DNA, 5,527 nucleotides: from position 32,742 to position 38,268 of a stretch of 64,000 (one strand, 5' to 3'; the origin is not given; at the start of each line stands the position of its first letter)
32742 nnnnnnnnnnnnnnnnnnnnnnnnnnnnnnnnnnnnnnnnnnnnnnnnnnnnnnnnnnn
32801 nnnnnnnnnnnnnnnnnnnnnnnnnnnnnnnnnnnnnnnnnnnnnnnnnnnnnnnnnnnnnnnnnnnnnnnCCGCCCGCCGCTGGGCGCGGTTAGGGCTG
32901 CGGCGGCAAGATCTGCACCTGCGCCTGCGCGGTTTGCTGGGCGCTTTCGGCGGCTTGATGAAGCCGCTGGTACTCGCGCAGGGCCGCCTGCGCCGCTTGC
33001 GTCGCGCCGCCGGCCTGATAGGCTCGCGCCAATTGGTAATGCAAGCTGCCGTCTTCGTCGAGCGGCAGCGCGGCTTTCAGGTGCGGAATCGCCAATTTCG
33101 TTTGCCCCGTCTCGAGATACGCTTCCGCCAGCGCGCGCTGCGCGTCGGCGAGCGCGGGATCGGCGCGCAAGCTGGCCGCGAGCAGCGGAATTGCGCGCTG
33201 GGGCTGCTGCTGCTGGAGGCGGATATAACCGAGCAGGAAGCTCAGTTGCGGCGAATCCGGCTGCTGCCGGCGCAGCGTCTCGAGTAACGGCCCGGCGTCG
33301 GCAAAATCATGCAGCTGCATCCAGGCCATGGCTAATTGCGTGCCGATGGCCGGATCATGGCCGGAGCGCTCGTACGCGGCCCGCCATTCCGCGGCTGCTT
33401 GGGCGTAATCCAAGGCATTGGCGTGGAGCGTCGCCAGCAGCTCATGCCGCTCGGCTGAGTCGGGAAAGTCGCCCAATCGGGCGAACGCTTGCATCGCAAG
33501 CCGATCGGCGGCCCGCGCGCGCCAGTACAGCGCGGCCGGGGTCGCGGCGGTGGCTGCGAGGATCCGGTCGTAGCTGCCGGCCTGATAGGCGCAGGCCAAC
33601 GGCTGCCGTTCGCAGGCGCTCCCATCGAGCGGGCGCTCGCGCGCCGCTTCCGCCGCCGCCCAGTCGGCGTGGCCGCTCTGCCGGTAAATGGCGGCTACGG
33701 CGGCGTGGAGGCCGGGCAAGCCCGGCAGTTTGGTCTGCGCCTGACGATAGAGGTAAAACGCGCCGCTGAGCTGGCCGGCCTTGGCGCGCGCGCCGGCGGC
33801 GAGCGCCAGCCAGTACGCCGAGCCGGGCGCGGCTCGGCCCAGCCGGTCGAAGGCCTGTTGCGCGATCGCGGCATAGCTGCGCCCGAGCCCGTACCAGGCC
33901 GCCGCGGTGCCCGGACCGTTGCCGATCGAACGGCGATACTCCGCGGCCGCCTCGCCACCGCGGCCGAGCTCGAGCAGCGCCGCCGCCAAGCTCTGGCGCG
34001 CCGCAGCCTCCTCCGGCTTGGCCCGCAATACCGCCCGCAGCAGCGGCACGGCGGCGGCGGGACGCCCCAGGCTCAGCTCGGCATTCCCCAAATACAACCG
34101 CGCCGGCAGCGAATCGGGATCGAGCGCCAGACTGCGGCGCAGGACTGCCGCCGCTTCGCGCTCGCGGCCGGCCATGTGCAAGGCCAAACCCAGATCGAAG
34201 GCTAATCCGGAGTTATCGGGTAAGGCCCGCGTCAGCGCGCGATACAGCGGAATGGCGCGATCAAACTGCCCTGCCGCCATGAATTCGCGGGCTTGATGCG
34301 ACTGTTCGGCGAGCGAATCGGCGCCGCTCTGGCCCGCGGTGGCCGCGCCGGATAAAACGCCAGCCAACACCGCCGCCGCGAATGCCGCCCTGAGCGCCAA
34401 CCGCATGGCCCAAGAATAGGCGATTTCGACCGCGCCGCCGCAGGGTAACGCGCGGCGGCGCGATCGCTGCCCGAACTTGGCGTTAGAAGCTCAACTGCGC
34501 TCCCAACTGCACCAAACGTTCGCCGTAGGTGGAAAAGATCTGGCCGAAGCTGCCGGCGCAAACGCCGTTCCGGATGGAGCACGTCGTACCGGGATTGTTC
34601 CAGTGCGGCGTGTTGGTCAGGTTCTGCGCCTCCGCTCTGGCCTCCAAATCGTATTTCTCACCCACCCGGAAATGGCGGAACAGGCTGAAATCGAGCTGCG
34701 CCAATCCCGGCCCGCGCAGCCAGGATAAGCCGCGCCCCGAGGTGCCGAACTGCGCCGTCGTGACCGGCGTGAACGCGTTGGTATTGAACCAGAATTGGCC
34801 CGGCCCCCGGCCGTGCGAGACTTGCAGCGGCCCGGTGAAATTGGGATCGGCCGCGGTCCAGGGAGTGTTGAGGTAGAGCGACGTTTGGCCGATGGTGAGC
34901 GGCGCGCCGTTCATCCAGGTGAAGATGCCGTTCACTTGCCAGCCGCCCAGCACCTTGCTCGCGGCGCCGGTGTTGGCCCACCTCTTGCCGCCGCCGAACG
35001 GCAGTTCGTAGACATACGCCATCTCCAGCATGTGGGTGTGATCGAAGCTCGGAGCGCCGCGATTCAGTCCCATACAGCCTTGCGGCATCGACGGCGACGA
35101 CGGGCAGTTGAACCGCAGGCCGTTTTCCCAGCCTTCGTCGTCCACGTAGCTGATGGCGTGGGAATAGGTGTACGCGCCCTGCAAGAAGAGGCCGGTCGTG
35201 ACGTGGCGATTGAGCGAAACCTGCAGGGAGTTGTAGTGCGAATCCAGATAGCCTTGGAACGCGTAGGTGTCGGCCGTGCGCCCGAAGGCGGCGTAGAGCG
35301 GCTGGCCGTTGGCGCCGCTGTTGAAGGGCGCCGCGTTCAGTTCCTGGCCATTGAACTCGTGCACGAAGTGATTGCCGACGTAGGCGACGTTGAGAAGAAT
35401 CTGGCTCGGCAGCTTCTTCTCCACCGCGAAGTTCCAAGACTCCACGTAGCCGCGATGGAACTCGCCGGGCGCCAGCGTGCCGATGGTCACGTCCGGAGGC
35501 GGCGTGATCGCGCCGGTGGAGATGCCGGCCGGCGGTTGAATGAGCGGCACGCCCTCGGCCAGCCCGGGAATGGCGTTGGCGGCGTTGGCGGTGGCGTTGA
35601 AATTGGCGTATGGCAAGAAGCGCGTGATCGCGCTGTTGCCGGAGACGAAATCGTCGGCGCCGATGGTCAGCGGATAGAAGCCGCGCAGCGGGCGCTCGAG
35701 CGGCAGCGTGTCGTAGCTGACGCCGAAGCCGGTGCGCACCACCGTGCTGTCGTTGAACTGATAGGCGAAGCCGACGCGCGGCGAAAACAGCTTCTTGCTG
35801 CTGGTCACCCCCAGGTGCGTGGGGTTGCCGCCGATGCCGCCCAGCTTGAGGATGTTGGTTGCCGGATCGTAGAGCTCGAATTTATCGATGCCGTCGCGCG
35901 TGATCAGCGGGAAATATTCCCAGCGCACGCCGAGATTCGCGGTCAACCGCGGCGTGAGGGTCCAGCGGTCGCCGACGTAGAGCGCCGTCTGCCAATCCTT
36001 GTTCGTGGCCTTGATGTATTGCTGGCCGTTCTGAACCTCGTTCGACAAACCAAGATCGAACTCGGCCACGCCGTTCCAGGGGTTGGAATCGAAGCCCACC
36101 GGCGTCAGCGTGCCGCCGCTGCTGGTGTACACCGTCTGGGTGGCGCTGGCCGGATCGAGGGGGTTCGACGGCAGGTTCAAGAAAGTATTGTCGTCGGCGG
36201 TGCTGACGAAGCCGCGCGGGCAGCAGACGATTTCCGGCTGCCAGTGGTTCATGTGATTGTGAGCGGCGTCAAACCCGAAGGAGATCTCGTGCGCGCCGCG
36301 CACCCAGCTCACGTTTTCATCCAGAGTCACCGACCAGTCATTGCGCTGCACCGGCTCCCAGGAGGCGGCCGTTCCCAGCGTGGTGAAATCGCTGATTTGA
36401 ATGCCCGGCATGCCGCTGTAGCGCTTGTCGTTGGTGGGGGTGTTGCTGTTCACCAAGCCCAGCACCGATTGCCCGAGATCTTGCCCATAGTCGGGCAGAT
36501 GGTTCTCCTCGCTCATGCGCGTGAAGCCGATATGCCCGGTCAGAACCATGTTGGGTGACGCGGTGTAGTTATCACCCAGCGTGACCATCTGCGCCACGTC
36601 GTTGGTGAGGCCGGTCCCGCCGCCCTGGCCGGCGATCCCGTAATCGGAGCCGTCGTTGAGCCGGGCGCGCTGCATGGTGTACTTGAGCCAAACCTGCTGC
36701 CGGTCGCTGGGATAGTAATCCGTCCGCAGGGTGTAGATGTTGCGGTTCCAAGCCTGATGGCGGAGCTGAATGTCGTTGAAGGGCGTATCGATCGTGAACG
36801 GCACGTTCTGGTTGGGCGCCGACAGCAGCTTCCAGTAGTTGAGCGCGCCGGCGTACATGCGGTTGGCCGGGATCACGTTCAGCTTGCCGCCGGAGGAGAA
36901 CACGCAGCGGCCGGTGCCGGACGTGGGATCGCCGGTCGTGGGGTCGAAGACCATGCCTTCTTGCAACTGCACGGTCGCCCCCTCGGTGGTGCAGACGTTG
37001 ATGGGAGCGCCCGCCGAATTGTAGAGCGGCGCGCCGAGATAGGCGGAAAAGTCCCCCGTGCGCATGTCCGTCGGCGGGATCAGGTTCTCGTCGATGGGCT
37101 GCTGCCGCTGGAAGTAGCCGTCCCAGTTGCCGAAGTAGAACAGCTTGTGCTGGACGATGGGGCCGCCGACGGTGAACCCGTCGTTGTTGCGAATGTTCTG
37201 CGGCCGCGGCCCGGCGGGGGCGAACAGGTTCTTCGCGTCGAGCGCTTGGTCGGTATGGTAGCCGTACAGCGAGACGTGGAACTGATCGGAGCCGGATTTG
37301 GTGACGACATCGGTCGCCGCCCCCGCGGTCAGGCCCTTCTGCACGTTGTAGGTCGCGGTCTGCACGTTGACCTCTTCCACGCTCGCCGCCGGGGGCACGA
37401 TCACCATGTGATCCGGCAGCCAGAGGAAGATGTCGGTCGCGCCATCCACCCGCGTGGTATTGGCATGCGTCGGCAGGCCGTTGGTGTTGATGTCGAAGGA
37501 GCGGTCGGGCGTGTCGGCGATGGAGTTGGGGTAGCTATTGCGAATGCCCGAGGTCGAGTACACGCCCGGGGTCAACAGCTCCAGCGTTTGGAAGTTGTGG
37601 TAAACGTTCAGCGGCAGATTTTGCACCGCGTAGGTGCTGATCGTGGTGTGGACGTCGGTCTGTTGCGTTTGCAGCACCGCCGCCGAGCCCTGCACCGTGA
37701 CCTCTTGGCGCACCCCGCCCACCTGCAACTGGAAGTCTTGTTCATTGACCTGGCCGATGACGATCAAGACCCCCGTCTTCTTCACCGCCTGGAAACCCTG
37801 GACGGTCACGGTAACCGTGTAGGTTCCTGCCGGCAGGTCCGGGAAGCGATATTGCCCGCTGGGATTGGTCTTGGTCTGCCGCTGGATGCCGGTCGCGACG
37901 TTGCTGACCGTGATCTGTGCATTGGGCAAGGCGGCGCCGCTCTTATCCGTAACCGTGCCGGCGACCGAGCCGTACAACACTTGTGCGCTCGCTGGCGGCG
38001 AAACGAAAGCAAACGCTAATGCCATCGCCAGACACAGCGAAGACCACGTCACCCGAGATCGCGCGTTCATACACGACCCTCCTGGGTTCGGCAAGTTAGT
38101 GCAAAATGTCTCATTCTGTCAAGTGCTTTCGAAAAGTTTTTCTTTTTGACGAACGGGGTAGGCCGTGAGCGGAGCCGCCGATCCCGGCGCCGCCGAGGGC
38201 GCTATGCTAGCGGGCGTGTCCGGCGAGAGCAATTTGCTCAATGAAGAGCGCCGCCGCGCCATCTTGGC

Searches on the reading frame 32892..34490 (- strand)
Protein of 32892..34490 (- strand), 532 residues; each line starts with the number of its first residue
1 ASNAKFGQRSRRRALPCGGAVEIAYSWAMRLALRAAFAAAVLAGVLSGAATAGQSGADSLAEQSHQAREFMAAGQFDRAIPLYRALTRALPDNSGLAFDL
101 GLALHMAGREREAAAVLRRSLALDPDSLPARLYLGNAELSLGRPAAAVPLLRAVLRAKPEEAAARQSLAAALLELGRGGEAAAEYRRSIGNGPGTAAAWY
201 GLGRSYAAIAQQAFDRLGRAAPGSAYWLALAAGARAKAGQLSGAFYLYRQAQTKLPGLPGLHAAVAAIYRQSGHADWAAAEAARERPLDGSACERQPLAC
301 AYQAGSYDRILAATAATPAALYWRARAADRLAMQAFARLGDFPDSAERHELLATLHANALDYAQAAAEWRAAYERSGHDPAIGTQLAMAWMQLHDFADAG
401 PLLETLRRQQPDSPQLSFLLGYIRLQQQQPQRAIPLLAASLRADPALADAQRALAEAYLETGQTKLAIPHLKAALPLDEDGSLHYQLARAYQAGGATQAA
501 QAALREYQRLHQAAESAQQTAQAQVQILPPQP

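Call 11: search_protein_families(library=pfam, proteins=[window:32892-34490:-], max_evalue=0.001)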
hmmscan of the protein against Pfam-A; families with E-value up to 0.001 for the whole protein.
window:32892-34490:- (532 aa): 16 families
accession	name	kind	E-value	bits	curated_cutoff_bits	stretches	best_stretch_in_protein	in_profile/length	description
PF13432.12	TPR_16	-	3.9e-27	94.7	32.7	4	66-127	3-64/65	Tetratricopeptide repeat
PF14559.12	TPR_19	-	1e-25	90.3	25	5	71-129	2-59/68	Tetratricopeptide repeat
PF13428.12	TPR_14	-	1.2e-19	69.2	23.5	1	163-204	2-43/44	Tetratricopeptide repeat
PF13431.12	TPR_17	-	3.4e-10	39.8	24.4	0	117-147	2-32/34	Tetratricopeptide repeat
PF07719.23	TPR_2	-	1.7e-09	37.5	27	0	98-126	5-33/34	Tetratricopeptide repeat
PF12895.13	ANAPC3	-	2.2e-09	37.9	27.2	0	394-473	3-81/82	Anaphase-promoting complex, cyclosome, subunit 3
PF13181.12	TPR_8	-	2e-08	34.2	25.7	0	453-479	6-32/34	Tetratricopeptide repeat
PF14561.12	TPR_20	-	1.9e-06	28.5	25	1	117-188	11-84/90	Tetratricopeptide repeat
PF00515.34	TPR_1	-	1.1e-05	25.5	27.8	0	448-480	1-33/34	Tetratricopeptide repeat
PF13414.12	TPR_11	-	1.7e-05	24.8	26.8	0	421-462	1-42/42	TPR repeat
PF13176.12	TPR_7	-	3.4e-05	24.1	27.9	0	453-479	4-32/36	Tetratricopeptide repeat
PF24575.1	TPR_Slam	-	4.5e-05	24.2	35.2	0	58-114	45-101/104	Surface lipoprotein assembly modifier, N-terminal TPR repeats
PF13424.12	TPR_12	-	0.00015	22.3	30.1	1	419-479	8-76/77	Tetratricopeptide repeat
PF25058.1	ARM_TT21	-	0.00028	21.3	27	0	381-462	58-142/155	Tetratricopeptide repeat protein 21 ARM repeat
PF23914.1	TPR_CcmH_CycH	-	0.00036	20.8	42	0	338-435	42-142/158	Cytochrome c-type biogenesis protein H TPR domain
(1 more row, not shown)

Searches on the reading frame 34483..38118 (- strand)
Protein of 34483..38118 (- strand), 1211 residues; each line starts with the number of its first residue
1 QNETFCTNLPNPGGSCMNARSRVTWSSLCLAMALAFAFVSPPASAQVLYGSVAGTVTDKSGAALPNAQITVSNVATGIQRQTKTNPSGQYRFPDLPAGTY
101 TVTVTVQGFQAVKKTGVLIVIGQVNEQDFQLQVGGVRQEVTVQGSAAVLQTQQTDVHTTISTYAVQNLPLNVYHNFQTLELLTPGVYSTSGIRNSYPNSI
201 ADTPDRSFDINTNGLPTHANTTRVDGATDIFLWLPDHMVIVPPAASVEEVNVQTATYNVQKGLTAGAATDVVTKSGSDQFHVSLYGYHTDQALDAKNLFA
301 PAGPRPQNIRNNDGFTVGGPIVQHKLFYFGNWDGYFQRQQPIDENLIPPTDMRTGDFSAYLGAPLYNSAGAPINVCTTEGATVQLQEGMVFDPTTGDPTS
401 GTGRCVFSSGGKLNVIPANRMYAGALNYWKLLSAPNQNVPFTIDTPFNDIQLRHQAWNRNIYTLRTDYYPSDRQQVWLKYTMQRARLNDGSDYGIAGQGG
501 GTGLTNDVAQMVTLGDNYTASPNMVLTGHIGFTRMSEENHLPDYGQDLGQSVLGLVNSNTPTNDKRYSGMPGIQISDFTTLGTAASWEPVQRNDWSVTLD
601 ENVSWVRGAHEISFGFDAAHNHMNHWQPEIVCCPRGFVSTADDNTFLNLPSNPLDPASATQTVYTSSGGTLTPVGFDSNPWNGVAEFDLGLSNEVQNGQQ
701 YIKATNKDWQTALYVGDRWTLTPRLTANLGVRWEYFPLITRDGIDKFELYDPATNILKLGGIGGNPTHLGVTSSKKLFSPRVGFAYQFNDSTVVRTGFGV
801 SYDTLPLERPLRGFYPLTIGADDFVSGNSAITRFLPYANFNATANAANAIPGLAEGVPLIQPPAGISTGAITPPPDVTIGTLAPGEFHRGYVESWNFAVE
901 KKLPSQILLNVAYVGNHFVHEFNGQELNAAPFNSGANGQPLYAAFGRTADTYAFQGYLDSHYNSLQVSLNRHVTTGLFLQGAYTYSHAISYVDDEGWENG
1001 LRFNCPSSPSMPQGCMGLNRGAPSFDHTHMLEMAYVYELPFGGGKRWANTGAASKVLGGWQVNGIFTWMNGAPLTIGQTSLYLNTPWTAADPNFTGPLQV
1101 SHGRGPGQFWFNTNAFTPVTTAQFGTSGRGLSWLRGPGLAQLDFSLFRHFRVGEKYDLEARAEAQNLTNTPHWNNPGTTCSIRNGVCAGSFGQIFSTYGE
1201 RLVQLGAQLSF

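Call 11: search_protein_families(library=pfam, proteins=[window:34483-38118:-], max_evalue=0.001)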
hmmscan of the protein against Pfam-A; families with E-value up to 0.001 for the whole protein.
window:34483-38118:- (1211 aa): 8 families
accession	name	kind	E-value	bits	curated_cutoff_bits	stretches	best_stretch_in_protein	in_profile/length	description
PF25183.1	OMP_b-brl_4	-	5.6e-180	601.1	30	1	272-1204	1-838/838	Outer membrane beta barrel domain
PF13620.12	CarboxypepD_reg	-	6.6e-23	81.3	32.3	1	51-132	1-82/82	Carboxypeptidase regulatory-like domain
PF00593.30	TonB_dep_Rec_b-barrel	-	2.3e-11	44.7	27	1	542-805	19-243/436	TonB dependent receptor-like, beta-barrel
PF13715.12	CarbopepD_reg_2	-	1.9e-08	34.7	32.2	1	52-115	1-61/88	CarboxypepD_reg-like domain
PF17802.7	SpaA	-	0.00015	22.3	23.1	1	52-121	3-76/91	Prealbumin-like fold domain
PF14686.12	fn3_3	-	0.00022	21.3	24.4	1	60-119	6-67/75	Polysaccharide lyase family 4, domain II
PF17210.9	SdrD_B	-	0.00044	20.9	29.7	1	58-109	18-70/112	SdrD B-like domain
PF02369.22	Big_1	-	0.0006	20.3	34.9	0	52-108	21-82/93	Bacterial Ig-like domain (group 1)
